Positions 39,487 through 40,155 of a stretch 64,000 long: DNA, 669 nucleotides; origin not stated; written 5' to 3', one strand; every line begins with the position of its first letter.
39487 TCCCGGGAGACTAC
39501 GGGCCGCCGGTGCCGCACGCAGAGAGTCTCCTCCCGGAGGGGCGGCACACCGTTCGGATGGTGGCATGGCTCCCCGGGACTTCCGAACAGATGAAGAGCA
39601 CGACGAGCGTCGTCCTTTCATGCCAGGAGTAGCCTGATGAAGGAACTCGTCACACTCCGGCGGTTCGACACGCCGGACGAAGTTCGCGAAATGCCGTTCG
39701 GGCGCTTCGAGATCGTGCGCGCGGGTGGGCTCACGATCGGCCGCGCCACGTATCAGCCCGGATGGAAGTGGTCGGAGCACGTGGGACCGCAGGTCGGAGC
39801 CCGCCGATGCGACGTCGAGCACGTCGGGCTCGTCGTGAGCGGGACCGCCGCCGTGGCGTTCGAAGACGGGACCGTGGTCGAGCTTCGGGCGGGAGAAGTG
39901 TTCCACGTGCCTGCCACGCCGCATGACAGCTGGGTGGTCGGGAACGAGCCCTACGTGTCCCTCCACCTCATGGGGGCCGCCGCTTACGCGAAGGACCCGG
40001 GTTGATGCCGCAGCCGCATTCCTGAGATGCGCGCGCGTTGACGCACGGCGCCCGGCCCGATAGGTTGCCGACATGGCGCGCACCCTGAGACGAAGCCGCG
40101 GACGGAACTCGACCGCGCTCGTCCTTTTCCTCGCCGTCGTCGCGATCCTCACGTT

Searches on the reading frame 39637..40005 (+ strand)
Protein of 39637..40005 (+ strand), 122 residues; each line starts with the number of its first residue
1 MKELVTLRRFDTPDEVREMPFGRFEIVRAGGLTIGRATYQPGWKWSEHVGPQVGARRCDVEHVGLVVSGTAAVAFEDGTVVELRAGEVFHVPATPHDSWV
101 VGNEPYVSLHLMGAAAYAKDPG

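Call 56: search_protein_families(library=pfam, proteins=[window:39637-40005:+], max_evalue=0.001)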
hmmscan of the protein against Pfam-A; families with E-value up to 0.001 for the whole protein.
window:39637-40005:+ (122 aa): 1 family
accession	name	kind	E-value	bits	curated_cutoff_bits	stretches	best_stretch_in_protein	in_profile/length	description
PF07883.17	Cupin_2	-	1.3e-06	28.4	27.2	1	60-107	18-65/70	Cupin domain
